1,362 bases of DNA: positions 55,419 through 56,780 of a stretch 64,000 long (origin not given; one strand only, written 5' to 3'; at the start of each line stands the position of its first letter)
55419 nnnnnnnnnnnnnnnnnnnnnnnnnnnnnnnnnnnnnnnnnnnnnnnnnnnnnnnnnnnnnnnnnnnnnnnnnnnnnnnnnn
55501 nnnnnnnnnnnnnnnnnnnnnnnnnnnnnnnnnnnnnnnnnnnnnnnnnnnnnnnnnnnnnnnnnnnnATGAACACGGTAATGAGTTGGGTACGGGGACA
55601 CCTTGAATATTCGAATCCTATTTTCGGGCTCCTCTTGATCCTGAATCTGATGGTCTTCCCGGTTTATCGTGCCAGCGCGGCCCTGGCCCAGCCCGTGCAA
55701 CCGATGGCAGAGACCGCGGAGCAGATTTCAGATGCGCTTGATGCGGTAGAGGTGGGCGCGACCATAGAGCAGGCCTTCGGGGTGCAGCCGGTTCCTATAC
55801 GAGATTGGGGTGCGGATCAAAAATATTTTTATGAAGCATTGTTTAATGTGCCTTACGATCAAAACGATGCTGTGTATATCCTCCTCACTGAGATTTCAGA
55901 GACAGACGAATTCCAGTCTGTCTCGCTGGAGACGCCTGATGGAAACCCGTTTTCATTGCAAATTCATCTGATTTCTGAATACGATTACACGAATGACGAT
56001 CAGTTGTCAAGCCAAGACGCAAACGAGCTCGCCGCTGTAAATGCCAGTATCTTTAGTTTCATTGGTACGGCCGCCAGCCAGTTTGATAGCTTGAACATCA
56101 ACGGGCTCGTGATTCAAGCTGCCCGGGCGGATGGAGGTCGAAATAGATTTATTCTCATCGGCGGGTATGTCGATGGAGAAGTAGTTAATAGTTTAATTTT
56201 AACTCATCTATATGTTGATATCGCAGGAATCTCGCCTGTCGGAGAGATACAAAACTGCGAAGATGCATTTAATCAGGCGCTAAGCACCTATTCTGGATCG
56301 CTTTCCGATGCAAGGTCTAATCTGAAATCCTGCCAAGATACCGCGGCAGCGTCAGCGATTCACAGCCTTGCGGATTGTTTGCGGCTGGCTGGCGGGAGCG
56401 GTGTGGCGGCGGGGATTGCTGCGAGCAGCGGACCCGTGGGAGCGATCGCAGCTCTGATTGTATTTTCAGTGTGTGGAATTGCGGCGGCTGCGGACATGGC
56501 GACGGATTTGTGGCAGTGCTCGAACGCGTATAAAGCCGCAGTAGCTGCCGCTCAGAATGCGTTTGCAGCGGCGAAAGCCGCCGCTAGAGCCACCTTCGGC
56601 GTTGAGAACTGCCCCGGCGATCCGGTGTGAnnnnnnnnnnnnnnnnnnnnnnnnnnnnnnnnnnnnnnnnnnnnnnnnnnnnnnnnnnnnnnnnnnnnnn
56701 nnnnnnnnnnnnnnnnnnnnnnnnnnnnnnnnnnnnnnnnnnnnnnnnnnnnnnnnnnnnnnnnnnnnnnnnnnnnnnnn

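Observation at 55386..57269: Compositionally foreign two-gene cassette: exported Cys-rich protein with a Gly/Ala-zipper membrane segment plus a small polytopic membrane protein (toxin/immunity-like, no family I recognise)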

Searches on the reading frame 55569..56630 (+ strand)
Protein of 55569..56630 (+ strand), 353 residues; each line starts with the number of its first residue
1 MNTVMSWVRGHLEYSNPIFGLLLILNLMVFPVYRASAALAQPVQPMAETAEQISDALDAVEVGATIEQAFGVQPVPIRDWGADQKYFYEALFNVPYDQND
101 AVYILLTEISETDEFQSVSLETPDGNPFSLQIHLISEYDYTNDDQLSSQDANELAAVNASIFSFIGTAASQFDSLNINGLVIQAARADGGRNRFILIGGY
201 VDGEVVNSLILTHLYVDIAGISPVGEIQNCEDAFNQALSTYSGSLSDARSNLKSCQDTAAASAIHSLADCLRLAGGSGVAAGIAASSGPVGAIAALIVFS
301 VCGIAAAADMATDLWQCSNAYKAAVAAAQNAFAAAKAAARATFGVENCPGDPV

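Call 3: search_protein_families(library=pfam, proteins=[window:55569-56630:+], max_evalue=0.1)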
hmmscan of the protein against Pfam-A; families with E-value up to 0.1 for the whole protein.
window:55569-56630:+ (353 aa): 0 families

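Call 6: find_homologous_proteins(query=window:55569-56630:+, max_evalue=0.01)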
Query window:55569-56630:+ (353 aa): 1 proteins with E <= 0.01 among 8000 candidates.
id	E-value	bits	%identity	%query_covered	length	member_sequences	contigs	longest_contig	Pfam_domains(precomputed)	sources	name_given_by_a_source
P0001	1.6e-225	766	100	100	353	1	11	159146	-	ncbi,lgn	-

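Call 7: search_protein_families(library=ncbifam, proteins=[window:55569-56630:+], max_evalue=1)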
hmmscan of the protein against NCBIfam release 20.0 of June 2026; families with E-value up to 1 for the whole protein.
window:55569-56630:+ (353 aa): 0 families

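Call 8: search_protein_families(library=padloc, proteins=[window:55569-56630:+], max_evalue=1)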
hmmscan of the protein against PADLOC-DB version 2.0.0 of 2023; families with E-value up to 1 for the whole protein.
window:55569-56630:+ (353 aa): 0 families

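Call 10: find_encoding_contigs(protein=P0001, flank=10000, max_places=10)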
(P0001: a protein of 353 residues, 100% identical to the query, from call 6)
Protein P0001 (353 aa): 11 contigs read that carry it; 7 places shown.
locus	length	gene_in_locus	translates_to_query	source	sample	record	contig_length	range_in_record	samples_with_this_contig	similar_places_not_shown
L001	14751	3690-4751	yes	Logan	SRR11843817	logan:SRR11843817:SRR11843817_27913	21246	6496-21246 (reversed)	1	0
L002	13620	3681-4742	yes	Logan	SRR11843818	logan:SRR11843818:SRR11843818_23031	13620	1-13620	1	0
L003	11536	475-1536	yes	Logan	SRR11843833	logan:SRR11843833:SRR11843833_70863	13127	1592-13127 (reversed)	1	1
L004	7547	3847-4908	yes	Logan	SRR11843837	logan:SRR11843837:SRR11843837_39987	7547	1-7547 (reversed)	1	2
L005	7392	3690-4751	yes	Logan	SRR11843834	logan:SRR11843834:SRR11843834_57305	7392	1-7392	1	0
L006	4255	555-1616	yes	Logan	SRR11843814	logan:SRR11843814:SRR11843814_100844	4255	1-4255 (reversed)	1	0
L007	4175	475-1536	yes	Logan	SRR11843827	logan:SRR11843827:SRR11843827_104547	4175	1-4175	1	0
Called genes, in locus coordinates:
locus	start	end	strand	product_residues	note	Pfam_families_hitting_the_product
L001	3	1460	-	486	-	?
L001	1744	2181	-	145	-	-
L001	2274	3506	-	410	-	PF01546:Peptidase_M20, PF07687:M20_dimer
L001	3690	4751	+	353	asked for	-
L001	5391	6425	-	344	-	PF13487:HD_5, PF01966:HD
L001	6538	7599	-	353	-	PF01547:SBP_bac_1 (weak), PF13531:SBP_bac_11, PF13416:SBP_bac_8, PF13343:SBP_bac_6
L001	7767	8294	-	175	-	-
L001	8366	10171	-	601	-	-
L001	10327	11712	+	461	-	PF04932:Wzy_C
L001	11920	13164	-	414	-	-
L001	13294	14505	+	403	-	PF11949:DUF3466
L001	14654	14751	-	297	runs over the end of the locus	PF01135:PCMT, PF01209:Ubie_methyltran, PF13489:Methyltransf_23, PF05175:MTS (faint), PF13847:Methyltransf_31, PF08241:Methyltransf_11, PF08242:Methyltransf_12, PF13649:Methyltransf_25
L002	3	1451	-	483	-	?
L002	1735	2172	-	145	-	-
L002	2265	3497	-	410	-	PF01546:Peptidase_M20, PF07687:M20_dimer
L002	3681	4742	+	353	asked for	-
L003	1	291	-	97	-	?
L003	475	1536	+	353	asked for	-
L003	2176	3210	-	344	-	PF13487:HD_5, PF01966:HD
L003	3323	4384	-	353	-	PF01547:SBP_bac_1 (weak), PF13531:SBP_bac_11, PF13416:SBP_bac_8, PF13343:SBP_bac_6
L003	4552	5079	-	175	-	-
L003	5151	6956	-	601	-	-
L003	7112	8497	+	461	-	PF04932:Wzy_C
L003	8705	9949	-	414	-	-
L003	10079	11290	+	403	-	PF11949:DUF3466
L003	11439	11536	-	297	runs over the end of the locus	PF01135:PCMT, PF01209:Ubie_methyltran, PF13489:Methyltransf_23, PF05175:MTS (faint), PF13847:Methyltransf_31, PF08241:Methyltransf_11, PF08242:Methyltransf_12, PF13649:Methyltransf_25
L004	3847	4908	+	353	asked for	-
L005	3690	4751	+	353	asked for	-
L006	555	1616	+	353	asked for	-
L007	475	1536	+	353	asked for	-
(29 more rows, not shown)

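Call 18: search_protein_representatives(protein=window:55569-56630:+)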
Query: 353 residues. Proteins with E-value up to 0.001 (for the whole library): 25; up to 1e-10: 20; up to 1e-30: 13. The best 25 are listed.
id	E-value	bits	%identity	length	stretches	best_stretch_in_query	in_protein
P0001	5.0e-226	765.6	100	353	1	1-353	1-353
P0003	6.4e-82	292.0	45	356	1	1-353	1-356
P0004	1.7e-70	254.5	42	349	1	1-349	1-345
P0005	1.2e-69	251.7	41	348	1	1-353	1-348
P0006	6.2e-66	239.5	43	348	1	11-353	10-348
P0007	3.6e-61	223.8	42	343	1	1-350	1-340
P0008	1.2e-55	205.7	36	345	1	1-350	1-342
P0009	1.8e-53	198.5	38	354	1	13-352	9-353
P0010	6.0e-52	193.5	37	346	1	4-352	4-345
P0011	1.1e-49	186.0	37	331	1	22-353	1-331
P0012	2.5e-49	184.9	36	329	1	22-349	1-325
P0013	1.3e-47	179.3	46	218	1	4-203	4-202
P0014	5.0e-31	124.8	33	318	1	29-352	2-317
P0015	7.2e-30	120.9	43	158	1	1-152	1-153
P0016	9.4e-29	117.3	30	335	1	1-308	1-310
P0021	4.4e-11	59.2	30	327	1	21-328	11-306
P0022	1.8e-08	50.6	32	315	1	42-299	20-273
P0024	5.4e-05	39.2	29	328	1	27-317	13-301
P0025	6.7e-05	38.9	29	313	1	30-319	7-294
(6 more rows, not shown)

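Call 22: find_encoding_contigs(protein=P0003, flank=8000, max_places=4)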
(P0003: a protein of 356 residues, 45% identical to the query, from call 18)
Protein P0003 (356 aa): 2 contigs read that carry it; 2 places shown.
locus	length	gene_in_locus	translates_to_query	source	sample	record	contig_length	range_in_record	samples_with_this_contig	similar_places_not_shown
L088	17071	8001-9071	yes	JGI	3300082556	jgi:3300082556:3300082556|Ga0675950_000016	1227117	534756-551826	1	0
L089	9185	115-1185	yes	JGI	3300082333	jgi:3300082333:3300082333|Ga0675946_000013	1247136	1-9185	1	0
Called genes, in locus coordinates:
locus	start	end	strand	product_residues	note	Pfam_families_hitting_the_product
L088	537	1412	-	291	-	PF02621:VitK2_biosynth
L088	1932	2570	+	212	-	PF17836:PglD_N, PF25087:GMPPB_C (weak), PF00132:Hexapep (weak)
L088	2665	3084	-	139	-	PF08308:PEGA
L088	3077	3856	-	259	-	PF00005:ABC_tran, PF13304:AAA_21 (faint)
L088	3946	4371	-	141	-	PF09685:MamF_MmsF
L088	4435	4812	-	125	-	-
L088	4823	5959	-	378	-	PF13207:AAA_17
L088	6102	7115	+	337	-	PF02629:CoA_binding, PF00549:Ligase_CoA, PF13607:Succ_CoA_lig (weak)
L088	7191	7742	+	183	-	-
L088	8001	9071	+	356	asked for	-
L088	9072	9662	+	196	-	-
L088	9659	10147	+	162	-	-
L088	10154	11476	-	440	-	PF07969:Amidohydro_3 (weak), PF01979:Amidohydro_1, PF07969:Amidohydro_3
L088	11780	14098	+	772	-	PF03924:CHASE, PF00512:HisKA, PF02518:HATPase_c, PF00072:Response_reg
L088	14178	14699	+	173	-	PF01047:MarR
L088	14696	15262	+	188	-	PF00258:Flavodoxin_1 (weak), PF02525:Flavodoxin_2 (weak), PF03358:FMN_red, PF12724:Flavodoxin_5 (weak)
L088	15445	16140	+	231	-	PF02678:Pirin, PF17954:Pirin_C_2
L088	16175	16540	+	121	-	-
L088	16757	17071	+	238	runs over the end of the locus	-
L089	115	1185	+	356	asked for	-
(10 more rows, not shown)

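Call 25: find_encoding_contigs(protein=P0005, flank=8000, max_places=3)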
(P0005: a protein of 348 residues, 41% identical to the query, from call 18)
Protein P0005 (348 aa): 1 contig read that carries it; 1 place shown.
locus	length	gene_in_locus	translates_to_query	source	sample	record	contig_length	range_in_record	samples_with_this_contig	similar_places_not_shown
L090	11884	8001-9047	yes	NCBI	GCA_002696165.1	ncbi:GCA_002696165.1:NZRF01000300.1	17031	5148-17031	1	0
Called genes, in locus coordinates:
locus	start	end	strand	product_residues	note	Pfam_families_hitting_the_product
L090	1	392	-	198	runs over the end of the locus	PF08308:PEGA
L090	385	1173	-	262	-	PF00005:ABC_tran, PF13304:AAA_21 (faint), PF12399:BCA_ABC_TP_C (weak)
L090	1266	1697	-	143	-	PF09685:MamF_MmsF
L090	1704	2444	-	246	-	-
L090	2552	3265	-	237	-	-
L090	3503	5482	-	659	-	PF13517:FG-GAP_3, PF07593:UnbV_ASPIC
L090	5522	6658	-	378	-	PF13207:AAA_17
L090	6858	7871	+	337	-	PF02629:CoA_binding, PF00549:Ligase_CoA, PF13607:Succ_CoA_lig (weak)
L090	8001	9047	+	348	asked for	-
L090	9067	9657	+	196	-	-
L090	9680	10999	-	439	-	PF01979:Amidohydro_1, PF07969:Amidohydro_3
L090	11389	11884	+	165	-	PF03924:CHASE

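Call 26: find_encoding_contigs(protein=P0006, flank=8000, max_places=3)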
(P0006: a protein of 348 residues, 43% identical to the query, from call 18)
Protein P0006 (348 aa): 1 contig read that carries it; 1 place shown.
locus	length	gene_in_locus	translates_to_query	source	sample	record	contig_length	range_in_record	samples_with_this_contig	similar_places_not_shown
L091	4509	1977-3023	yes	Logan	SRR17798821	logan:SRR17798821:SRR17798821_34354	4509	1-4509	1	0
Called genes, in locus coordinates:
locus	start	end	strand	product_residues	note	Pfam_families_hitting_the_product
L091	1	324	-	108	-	?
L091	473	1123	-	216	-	PF04264:YceI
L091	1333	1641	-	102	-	-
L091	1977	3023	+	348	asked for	-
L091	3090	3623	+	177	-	-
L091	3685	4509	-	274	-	?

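Call 29: find_encoding_contigs(protein=P0009, flank=8000, max_places=3)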
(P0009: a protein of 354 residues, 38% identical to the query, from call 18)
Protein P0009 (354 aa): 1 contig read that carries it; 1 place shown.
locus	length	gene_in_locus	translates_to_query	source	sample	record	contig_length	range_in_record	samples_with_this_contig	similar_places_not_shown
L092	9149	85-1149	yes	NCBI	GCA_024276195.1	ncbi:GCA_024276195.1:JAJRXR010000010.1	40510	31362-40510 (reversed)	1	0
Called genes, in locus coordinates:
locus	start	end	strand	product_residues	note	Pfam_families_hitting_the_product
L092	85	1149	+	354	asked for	-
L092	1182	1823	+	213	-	-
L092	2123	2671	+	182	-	-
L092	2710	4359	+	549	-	PF04715:, PF00425:Chorismate_bind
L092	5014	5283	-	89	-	PF00216:Bac_DNA_binding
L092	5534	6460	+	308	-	PF00389:2-Hacid_dh, PF02826:2-Hacid_dh_C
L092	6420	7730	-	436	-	-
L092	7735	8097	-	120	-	-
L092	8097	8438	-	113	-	PF09862:DUF2089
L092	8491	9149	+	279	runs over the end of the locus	PF03740:PdxJ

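Call 30: find_encoding_contigs(protein=P0014, flank=8000, max_places=3)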
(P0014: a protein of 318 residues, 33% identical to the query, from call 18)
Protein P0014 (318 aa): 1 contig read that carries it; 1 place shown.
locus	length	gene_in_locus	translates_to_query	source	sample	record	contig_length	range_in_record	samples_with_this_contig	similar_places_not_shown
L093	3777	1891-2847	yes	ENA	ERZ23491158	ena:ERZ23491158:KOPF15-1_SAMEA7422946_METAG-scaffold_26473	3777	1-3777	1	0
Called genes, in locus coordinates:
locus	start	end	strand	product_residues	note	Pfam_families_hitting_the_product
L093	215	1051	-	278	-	-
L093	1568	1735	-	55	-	-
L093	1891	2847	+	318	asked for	-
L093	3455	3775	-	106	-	?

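Call 31: find_encoding_contigs(protein=P0021, flank=8000, max_places=3)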
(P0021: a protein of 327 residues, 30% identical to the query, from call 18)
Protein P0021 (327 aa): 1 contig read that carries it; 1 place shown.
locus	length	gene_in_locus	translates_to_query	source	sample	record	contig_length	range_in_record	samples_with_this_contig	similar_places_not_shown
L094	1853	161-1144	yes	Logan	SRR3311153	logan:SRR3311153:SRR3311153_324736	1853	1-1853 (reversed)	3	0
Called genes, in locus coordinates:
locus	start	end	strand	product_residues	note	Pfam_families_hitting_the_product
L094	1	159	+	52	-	?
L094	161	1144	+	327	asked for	-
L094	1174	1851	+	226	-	?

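Call 34: predict_structure(alignment_id=A3)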
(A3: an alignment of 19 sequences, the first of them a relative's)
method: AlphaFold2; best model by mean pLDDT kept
length: 353 residues; sequences in the alignment: 19
mean_pLDDT: 81.8   pTM: 0.76
mean pLDDT of the five models: 81.8, 81.7, 81.0, 78.9, 78.8
residues with pLDDT >= 90: 157; 70-90: 121; 50-70: 46; < 50: 29
segments of 3 or more residues with pLDDT < 50: 1-5, 10-14, 31-44
pLDDT, mean of each block of 10 residues (from residue 1): 46 50 56 44 59 86 82 81 93 90 93 95 94 94 86 89 97 96 89 92 93 73 76 90 92 93 84 66 76 65 84 94 95 93 84 54
secondary structure, 60 per line:
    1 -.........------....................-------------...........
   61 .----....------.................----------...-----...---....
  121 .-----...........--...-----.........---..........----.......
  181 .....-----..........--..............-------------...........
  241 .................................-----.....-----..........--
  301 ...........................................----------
elements in order: H2-10 H17-36 H50-61 H66-69 H76-92 E103-105 E117-121 E127-137 H148-156 E160-169 E174-185 E191-200 H203-216 H230-273 H279-283 H289-298 H301-343

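Call 37: fold_search(model_id=the predicted structure, library=pdb)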
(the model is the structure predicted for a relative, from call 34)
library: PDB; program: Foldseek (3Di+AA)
matches with E <= 10: 226; with E <= 0.001: 0
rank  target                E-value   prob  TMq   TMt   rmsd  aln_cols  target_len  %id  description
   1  5bun_C                1.4e-01  0.25  0.15  0.13  40.6       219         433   16  Crystal structure of an antigenic outer membrane protein ST50 from Salmonella Typhi (released 2015-12-23)
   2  2wmz_A                1.6e-01  0.15  0.15  0.13  37.0       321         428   10  Structure of a mutated TolC (released 2011-01-26)
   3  5bun_A                4.8e-01  0.10  0.15  0.13  36.7       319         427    9  Crystal structure of an antigenic outer membrane protein ST50 from Salmonella Typhi (released 2015-12-23)
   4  5ng5_C                5.6e-01  0.11  0.15  0.12  37.1       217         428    9  multi-drug efflux; membrane transport; RND superfamily; Drug resistance (released 2017-04-19)
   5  9a2x_MODEL_1_A        5.6e-01  0.09  0.14  0.11  41.5       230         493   11  Model of E. coli TolC by in-cell photo-crosslinking MS and deep learning (released 2023-02-24)
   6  4btz                  7.5e-01  0.09  0.12  0.20  11.9       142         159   11  Crystal Structure of peroxinitrite treated Major Birch Pollen Allergen Bet v 1.0101 (isoform a) (released 2014-07-02)
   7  4bkc_A                9.1e-01  0.09  0.12  0.21  12.3       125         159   16  Crystal Structure of a unusually linked dimeric variant of Bet v 1 (released 2013-11-27)
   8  2xmn_A                9.1e-01  0.04  0.11  0.09  35.5       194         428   16  High resolution snapshots of defined TolC open states present an iris- like movement of periplasmic entrance helices (released 2011-01-26)
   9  8zfk_A                9.6e-01  0.04  0.13  0.12  37.8       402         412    8  Caenorhabditis elegans ACR-23 in betaine and monepantel bound state (released 2024-07-31)
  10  7ng8_A                1.2e+00  0.06  0.13  0.11  38.7       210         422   11  Trimeric efflux pump Klebsiella TolC in complex with KlebC (released 2021-06-30)
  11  7vf4_A                1.3e+00  0.06  0.12  0.17  18.8       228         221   10  Crystal structure of Vps75 from Candida albicans (released 2021-10-06)
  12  9grx_0                1.4e+00  0.07  0.09  0.17  11.3       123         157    7  NDH-PSI-LHCI supercomplex from S. oleracea (released 2025-02-12)
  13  6yuf_A                1.5e+00  0.09  0.15  0.14  26.0       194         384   14  Cohesin complex with loader gripping DNA (released 2020-08-19)
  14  9l0m_C                1.5e+00  0.03  0.11  0.09  25.9       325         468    9  Structure of gain-of-function polycystin-1/polycystin-2 complex (released 2025-12-17)
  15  4an8_A                1.6e+00  0.04  0.11  0.09  19.3       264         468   12  Structure of Thermus thermophilus CasA (Cse1) (released 2012-05-02)
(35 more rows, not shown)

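Call 42: search_solved_structures(query=A3, max_evalue=10)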
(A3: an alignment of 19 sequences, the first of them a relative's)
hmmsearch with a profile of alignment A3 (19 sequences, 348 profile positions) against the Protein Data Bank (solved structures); distinct sequences matched with E-value up to 10: 11.
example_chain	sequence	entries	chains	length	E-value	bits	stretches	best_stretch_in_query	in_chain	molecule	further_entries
1cf3_A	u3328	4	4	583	0.073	15.2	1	61-91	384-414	PROTEIN (GLUCOSE OXIDASE) | GLUCOSE OXIDASE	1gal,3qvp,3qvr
5niw_A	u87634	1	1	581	0.074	15.2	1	61-91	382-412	Glucose oxidase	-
5nit_A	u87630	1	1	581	0.075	15.2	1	61-91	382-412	Glucose oxidase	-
9h7z_A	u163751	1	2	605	0.079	15.1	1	61-91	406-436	Glucose oxidase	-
8jpz_A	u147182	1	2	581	0.1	14.7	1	61-91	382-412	Glucose oxidase (Fragment)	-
3d7w_A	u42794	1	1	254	0.31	13.2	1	89-155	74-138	Beta-galactoside-specific lectin 1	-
1m2t_A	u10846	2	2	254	0.32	13.1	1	89-155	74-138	mistletoe lectin I A chain | Beta-galactoside-specific lectin 1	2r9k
5acf_A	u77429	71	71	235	0.36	13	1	83-139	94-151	LYTIC POLYSACCHARIDE MONOOXYGENASE | Auxiliary activity 9 | Endo-beta-1,4-glucanase D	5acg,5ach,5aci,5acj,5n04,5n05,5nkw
4jkx_A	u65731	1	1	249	0.4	12.8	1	89-155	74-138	Beta-galactoside-specific lectin 1 A chain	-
3o5w_A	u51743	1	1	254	1.1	11.4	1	89-156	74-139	Beta-galactoside-specific lectin 1 chain A isoform 1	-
9d01_A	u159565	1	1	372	1.4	11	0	52-83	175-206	a-iTHR-201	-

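Call 44: search_protein_families(library=pfam, alignment_id=A3, max_evalue=1)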
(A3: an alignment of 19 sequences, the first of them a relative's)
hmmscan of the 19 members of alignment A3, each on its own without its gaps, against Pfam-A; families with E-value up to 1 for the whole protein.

A. member 1, P0001 (353 aa): 0 families

B. families by the number of members that match (of 19 scanned): 7 families
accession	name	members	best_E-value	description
PF13550.12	Phage-tail_3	1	0.086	Putative phage tail protein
PF13664.11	DUF4149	1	0.092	Domain of unknown function (DUF4149)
PF09182.16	PuR_N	1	0.15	Bacterial purine repressor, N-terminal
PF19762.4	DUF6249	1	0.16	Domain of unknown function (DUF6249)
PF04335.19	VirB8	1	0.25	VirB8 protein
PF07197.17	DUF1409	1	0.26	Protein of unknown function (DUF1409)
PF01814.28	Hemerythrin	1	0.31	Hemerythrin HHE cation binding domain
